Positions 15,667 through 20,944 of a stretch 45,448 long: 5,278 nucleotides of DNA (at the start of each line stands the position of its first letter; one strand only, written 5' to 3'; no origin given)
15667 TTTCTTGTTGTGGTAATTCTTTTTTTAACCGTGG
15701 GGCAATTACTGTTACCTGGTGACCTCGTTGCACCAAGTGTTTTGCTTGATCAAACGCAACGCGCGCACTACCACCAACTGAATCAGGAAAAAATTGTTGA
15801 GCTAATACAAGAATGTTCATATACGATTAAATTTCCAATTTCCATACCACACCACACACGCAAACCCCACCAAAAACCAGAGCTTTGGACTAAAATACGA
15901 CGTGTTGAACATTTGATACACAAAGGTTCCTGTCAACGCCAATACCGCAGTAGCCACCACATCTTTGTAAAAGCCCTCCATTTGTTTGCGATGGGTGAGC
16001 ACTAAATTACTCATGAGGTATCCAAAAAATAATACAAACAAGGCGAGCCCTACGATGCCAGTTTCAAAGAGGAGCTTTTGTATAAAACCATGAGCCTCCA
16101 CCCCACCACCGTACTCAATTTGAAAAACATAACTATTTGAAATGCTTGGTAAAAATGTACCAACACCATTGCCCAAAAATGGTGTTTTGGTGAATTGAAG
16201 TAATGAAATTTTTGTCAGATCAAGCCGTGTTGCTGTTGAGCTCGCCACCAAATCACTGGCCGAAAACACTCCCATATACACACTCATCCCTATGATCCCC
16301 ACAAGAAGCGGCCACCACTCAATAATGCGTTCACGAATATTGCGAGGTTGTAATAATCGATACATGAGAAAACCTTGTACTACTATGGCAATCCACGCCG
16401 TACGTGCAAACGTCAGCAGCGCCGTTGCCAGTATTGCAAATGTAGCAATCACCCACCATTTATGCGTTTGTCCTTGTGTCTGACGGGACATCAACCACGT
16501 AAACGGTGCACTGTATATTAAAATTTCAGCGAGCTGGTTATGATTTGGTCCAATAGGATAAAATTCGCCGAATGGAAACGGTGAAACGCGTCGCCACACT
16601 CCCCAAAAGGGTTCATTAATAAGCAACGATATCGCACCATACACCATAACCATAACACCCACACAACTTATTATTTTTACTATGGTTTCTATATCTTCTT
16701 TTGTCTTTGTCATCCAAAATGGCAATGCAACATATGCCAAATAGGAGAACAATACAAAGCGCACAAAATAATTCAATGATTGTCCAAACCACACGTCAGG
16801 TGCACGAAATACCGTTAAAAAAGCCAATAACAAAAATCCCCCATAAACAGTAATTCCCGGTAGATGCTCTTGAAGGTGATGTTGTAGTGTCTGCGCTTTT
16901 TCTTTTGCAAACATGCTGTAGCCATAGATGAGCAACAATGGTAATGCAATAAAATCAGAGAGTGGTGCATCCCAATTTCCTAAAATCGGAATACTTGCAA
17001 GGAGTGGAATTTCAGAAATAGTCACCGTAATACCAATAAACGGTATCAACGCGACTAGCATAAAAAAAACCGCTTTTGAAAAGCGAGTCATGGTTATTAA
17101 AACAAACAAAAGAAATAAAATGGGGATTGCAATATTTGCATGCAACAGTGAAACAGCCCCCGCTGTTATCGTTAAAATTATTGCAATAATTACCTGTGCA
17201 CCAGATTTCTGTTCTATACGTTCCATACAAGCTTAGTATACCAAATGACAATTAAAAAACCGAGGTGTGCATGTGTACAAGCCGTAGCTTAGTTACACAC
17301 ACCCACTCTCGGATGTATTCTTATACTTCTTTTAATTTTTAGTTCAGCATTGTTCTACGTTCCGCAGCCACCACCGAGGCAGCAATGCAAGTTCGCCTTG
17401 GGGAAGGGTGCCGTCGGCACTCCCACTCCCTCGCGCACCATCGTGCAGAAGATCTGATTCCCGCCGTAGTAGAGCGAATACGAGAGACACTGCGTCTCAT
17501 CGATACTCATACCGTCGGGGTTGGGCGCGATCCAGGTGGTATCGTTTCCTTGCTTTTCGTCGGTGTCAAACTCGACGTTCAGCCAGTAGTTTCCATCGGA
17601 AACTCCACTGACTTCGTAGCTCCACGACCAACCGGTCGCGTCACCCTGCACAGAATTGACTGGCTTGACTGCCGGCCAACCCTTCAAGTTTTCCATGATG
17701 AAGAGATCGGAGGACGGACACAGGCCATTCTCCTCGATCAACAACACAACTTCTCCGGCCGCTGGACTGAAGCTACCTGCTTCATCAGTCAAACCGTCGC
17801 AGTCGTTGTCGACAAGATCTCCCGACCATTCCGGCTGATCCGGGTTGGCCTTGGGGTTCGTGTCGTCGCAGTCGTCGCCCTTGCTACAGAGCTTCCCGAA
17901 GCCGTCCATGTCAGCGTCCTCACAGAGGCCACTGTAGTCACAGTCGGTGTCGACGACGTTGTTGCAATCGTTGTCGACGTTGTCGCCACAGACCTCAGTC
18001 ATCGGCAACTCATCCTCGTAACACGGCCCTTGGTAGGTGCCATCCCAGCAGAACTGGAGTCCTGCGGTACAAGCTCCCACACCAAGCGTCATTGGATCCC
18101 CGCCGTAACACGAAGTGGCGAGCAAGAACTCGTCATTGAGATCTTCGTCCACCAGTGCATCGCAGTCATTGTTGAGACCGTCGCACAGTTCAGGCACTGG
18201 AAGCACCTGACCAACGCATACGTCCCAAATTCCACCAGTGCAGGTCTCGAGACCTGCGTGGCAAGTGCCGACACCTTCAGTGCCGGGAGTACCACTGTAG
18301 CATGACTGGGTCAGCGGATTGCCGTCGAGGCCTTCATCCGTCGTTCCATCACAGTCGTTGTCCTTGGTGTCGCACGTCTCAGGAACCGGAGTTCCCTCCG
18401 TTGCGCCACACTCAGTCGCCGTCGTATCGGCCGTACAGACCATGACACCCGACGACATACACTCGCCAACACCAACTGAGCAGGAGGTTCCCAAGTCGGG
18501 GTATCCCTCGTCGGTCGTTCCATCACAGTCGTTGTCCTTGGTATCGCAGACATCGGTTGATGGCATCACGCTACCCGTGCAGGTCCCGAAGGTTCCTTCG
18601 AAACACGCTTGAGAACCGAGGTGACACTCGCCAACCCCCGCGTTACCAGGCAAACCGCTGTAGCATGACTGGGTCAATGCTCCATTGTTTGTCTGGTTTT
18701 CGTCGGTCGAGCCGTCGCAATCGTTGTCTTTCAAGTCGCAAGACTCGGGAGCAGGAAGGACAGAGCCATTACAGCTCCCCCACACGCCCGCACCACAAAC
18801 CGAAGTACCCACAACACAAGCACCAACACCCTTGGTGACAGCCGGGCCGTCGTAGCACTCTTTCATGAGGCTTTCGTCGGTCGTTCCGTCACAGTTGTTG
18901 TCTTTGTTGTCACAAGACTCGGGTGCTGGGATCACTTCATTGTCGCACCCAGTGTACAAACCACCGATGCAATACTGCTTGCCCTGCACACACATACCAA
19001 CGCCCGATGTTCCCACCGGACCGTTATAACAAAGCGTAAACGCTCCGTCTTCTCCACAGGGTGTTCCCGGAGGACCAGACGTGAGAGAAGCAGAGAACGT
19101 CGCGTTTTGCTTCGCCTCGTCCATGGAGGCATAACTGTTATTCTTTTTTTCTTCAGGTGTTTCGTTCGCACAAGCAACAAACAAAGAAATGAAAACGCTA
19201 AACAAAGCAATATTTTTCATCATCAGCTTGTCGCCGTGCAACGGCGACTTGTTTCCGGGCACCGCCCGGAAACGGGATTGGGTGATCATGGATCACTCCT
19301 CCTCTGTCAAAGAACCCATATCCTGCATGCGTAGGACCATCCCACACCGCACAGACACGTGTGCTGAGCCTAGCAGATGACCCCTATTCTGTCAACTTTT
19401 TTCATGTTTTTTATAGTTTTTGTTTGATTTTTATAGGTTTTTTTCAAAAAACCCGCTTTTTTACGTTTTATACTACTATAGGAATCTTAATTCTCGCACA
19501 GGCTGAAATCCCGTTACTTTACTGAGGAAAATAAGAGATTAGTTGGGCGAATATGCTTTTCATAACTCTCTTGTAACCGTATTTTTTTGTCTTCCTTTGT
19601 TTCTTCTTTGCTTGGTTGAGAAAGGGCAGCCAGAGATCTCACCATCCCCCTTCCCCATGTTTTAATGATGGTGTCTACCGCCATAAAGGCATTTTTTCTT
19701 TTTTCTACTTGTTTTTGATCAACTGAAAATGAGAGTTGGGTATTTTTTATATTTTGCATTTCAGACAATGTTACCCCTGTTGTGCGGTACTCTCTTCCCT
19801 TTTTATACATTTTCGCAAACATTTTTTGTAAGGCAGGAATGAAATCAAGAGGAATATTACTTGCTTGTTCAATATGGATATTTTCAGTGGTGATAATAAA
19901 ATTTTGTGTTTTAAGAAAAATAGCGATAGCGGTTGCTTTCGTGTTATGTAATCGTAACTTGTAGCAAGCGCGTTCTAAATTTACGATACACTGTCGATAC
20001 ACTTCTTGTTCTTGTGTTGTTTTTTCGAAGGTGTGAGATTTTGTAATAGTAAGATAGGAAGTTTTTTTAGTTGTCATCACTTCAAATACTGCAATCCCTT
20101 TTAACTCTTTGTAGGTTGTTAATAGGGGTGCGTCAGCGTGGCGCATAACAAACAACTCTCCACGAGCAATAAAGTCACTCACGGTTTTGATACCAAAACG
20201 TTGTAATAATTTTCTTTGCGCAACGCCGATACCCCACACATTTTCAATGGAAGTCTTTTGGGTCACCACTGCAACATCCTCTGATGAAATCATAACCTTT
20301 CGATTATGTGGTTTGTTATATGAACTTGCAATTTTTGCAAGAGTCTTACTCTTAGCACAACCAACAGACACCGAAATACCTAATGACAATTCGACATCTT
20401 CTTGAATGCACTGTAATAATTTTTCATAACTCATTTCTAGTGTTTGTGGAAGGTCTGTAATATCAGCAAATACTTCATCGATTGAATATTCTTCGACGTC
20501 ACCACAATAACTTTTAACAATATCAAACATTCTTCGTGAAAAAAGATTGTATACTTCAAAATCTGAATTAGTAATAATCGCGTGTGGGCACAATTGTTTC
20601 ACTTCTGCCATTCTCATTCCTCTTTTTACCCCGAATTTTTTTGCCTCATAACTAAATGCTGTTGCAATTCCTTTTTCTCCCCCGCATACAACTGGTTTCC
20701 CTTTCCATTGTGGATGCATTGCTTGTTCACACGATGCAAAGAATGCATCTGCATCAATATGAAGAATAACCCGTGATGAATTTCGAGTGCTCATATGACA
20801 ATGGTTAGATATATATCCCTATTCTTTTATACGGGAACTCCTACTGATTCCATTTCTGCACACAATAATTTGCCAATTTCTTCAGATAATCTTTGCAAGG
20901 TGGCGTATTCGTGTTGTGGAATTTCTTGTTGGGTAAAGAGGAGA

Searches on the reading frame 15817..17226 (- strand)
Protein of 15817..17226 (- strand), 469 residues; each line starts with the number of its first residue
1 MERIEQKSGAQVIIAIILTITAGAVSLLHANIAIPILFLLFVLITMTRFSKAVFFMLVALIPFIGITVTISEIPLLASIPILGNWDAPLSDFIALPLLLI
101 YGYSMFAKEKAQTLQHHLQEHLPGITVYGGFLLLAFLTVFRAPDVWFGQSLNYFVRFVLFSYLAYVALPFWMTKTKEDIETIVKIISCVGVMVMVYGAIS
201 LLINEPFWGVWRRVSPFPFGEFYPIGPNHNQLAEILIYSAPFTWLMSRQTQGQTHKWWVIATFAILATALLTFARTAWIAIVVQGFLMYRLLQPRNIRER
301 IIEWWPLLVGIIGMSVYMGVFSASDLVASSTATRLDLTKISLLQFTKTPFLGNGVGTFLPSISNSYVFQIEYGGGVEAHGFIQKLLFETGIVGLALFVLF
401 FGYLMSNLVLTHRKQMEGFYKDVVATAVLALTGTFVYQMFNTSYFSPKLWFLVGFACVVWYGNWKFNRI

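Call 103: search_protein_families(library=pfam, proteins=[window:15817-17226:-], max_evalue=0.0001)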
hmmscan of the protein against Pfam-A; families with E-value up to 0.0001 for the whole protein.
window:15817-17226:- (469 aa): 1 family
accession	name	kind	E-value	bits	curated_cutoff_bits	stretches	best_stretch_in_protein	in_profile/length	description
PF04932.20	Wzy_C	-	7.4e-09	36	31.7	1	261-398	2-149/149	O-Antigen ligase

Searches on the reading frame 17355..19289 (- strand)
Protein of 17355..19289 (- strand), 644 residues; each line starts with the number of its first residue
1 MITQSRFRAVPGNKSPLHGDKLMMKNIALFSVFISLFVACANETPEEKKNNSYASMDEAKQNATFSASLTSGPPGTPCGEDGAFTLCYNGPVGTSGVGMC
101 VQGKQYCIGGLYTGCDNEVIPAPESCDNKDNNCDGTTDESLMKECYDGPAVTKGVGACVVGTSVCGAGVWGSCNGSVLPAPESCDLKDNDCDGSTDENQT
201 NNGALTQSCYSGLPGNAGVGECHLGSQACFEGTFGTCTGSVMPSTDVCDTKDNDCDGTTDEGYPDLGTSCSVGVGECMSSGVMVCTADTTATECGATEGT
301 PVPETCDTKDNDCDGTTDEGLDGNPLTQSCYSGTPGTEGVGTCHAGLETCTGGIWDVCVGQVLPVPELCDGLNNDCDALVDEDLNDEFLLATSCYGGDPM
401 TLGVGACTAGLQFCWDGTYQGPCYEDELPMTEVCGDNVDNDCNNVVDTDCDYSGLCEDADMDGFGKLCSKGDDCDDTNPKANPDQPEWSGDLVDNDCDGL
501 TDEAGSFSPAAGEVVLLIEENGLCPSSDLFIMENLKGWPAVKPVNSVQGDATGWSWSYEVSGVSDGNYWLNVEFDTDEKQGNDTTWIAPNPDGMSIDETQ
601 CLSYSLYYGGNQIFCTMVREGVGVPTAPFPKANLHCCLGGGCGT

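Call 11: search_protein_families(library=phrogs, proteins=[window:17355-19289:-], max_evalue=0.1)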
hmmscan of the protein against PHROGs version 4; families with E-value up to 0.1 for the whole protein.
window:17355-19289:- (644 aa): 0 families

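Call 56: search_protein_families(library=pfam, proteins=[window:17355-19289:-], max_evalue=0.00001)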
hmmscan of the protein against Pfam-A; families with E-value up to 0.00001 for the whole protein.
window:17355-19289:- (644 aa): 1 family
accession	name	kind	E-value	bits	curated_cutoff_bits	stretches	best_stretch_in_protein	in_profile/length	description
PF11617.13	Cu-binding_MopE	-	1.2e-31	109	27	1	473-503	1-30/30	Putative metal-binding motif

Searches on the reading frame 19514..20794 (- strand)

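Call 56: search_protein_families(library=pfam, proteins=[window:19514-20794:-], max_evalue=0.00001)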
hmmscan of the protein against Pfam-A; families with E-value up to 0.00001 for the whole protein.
window:19514-20794:- (426 aa): 2 families
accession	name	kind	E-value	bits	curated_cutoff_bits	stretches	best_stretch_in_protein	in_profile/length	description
PF00817.25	IMS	-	6.1e-45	153.2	23.2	1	13-157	1-147/148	impB/mucB/samB family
PF11799.13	IMS_C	-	3.9e-12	47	20.7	1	250-355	4-108/109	impB/mucB/samB family C-terminal domain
